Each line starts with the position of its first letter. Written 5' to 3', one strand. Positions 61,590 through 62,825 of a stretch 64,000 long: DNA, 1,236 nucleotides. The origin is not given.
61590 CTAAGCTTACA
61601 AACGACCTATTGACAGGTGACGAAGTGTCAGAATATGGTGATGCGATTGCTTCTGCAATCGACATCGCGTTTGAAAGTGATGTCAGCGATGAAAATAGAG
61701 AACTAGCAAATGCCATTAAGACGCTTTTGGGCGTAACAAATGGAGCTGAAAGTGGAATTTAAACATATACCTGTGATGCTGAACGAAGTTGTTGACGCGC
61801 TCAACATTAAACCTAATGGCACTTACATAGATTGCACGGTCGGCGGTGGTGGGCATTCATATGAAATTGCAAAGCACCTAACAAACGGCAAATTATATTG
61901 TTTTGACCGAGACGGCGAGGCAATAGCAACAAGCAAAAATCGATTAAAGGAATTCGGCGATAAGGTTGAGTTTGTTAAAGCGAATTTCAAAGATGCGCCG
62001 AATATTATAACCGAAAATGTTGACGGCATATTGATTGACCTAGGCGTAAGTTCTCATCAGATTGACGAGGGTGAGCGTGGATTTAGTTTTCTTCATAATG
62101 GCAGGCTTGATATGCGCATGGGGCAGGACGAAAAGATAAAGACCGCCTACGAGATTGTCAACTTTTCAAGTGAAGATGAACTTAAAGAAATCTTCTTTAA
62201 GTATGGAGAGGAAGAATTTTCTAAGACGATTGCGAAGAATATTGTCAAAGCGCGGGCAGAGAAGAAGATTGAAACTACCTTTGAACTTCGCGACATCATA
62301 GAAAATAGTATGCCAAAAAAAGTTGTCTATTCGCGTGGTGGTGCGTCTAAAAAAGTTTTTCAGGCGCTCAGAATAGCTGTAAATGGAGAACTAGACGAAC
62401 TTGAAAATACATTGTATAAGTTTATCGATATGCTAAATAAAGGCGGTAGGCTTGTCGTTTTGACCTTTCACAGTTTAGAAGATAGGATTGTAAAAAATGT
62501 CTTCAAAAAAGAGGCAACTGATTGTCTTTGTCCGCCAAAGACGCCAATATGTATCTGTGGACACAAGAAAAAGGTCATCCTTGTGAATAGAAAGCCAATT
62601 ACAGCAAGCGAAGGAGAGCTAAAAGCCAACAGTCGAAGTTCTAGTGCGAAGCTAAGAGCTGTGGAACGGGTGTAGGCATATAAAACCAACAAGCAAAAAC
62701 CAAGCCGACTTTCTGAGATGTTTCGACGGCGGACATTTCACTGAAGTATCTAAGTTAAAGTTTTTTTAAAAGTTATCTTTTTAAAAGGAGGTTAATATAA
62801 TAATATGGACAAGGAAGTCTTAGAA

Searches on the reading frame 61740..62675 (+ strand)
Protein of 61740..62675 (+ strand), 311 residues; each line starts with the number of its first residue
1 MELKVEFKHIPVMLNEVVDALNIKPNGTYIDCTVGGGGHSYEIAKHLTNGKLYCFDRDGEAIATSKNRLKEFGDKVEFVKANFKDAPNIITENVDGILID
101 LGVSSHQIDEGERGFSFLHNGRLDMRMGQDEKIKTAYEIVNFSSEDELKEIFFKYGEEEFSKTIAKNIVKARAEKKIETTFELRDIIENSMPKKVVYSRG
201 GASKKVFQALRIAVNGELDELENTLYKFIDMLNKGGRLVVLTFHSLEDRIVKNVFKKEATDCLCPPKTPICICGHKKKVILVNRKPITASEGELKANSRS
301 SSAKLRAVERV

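Call 41: search_protein_families(library=pfam, proteins=[window:61740-62675:+], max_evalue=0.000001)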
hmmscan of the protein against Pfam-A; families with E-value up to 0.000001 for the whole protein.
window:61740-62675:+ (311 aa): 2 families
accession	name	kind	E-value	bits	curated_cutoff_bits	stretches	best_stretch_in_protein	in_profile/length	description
PF01795.25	Methyltransf_5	-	5.9e-114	381.1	27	1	6-310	1-308/309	MraW methylase family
PF13847.12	Methyltransf_31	-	2.4e-08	34.2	27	0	24-99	2-80/145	Methyltransferase domain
